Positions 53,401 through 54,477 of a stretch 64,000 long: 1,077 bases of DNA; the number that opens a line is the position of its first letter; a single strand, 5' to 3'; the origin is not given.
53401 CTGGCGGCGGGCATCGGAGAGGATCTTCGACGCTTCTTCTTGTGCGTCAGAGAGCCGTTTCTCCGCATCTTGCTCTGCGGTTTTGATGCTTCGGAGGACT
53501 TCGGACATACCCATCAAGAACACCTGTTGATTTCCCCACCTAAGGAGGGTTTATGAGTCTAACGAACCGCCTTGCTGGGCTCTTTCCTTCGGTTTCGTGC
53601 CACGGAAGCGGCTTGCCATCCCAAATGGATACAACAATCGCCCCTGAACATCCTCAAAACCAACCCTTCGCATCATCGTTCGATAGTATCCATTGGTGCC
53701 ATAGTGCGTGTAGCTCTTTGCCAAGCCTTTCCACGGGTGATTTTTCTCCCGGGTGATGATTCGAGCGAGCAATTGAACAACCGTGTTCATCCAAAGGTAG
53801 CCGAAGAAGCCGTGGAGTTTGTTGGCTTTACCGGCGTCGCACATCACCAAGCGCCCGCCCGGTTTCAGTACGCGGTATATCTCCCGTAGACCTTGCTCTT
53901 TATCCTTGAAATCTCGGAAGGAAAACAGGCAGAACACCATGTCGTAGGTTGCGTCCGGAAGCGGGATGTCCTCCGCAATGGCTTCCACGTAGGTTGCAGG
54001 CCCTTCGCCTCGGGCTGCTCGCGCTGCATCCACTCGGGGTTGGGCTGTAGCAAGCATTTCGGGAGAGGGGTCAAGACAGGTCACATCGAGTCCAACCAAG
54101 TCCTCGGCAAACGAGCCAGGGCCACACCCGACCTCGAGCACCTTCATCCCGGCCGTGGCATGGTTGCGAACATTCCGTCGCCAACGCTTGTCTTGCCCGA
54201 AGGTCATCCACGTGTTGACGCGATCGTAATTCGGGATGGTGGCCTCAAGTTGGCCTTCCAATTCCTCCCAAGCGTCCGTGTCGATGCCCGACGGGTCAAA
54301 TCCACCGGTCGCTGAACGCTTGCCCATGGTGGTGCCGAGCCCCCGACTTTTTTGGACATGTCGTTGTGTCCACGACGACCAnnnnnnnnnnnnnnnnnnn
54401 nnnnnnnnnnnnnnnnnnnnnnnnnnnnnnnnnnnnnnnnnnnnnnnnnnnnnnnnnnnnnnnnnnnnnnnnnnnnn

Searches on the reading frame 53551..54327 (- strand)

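Call 3: search_protein_families(library=pfam, proteins=[window:53551-54327:-], max_evalue=1)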
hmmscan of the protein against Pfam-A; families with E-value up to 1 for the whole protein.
window:53551-54327:- (258 aa): 13 families
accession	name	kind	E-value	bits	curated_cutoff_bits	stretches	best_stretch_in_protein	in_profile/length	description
PF01209.24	Ubie_methyltran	-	4e-27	95.5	20.1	1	31-245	17-233/233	ubiE/COQ5 methyltransferase family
PF08241.18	Methyltransf_11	-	4.2e-24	85.5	21.2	1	64-162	1-95/95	Methyltransferase domain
PF13649.12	Methyltransf_25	-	1.3e-20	74.3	27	1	63-158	1-97/97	Methyltransferase domain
PF08242.18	Methyltransf_12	-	3.3e-16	60.2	30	1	64-160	1-98/98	Methyltransferase domain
PF13847.12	Methyltransf_31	-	1.8e-14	54.1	27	1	59-169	3-116/145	Methyltransferase domain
PF13489.12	Methyltransf_23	-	9.6e-13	48.6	27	1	52-227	12-162/164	Methyltransferase domain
PF03141.22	Methyltransf_29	-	5.3e-06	25.7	23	1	61-163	119-218/506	Putative S-adenosyl-L-methionine-dependent methyltransferase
PF20922.3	Anamorsin_N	-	0.00016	21.8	27.1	1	86-165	11-90/163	Anamorsin, N-terminal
PF05148.21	Methyltransf_8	-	0.00072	19.9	27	1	119-163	114-157/219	Hypothetical methyltransferase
PF05401.17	NodS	-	0.033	14.5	24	1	58-165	43-147/201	Nodulation protein S (NodS)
PF02353.26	CMAS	-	0.053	13.3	27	1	56-105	59-111/273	Mycolic acid cyclopropane synthetase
PF16803.11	DRE2_N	-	0.11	13.2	23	1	119-165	42-92/130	Fe-S cluster assembly protein DRE2 N-terminus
PF14333.11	DUF4389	-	0.13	12.6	25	1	178-209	25-56/76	Domain of unknown function (DUF4389)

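Call 4: search_protein_families(library=ncbifam, proteins=[window:53551-54327:-], max_evalue=1)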
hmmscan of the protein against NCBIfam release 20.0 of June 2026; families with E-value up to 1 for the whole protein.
window:53551-54327:- (258 aa): 41 families (the best 25 are shown)
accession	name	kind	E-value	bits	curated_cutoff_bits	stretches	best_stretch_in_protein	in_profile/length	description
TIGR01934.1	MenG_MenH_UbiE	subfamily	1.1e-35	122.9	158.35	1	32-238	10-216/223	ubiquinone/menaquinone biosynthesis methyltransferase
NF001244.0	PRK00216.1-5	equivalog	6.2e-31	107.5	216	1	32-232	19-223/236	bifunctional demethylmenaquinone methyltransferase/2-methoxy-6-polyprenyl-1,4-benzoquinol methylase UbiE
NF043040.1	corrin_prot_MT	hypoth_equivalog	1e-28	100.3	180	1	27-212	8-197/216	corrinoid protein-associated methyltransferase CpaM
NF001241.0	PRK00216.1-2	equivalog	2.6e-23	82.9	327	1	32-246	22-230/231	demethylmenaquinone methyltransferase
NF001242.0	PRK00216.1-3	equivalog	1.7e-22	80.1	351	1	32-230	39-243/258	bifunctional demethylmenaquinone methyltransferase/2-methoxy-6-polyprenyl-1,4-benzoquinol methylase UbiE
NF001243.0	PRK00216.1-4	equivalog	7.7e-22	77.8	235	1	28-248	14-236/237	demethylmenaquinone methyltransferase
TIGR02752.1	MenG_heptapren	equivalog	8.2e-21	74.6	419.85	1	27-243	11-229/231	demethylmenaquinone methyltransferase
NF001240.0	PRK00216.1-1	equivalog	1.3e-20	73.5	378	1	31-231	33-237/251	bifunctional demethylmenaquinone methyltransferase/2-methoxy-6-polyprenyl-1,4-benzoquinol methylase UbiE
NF052510.1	methyltran_MpqE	exception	4e-20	72.2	335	1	30-229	15-219/234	methyl-plastoquinone biosynthesis methyltransferase MpqE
NF045667.1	MTase_DVU1556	equivalog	4.7e-16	58.9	155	1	57-170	20-127/213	DVU_1556 family methyltransferase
NF041537.1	ArsM_AhpD_UU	exception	5.8e-16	58.2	510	1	58-166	75-184/345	arsenite methyltransferase/AhpD domain selenoprotein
NF004452.0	PRK05785.1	equivalog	7.5e-15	55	207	1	19-221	7-202/228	hypothetical protein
NF047649.1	MTase_UXPK_star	exception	1.4e-12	47.2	460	1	59-165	77-184/283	methyltransferase/UXPK-star double selenoprotein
TIGR02072.1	BioC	equivalog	4.2e-12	46.4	184.95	1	60-168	35-138/244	malonyl-ACP O-methyltransferase BioC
NF007610.0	PRK10258.1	equivalog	8.8e-12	44.9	342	1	61-162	44-138/251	malonyl-ACP O-methyltransferase BioC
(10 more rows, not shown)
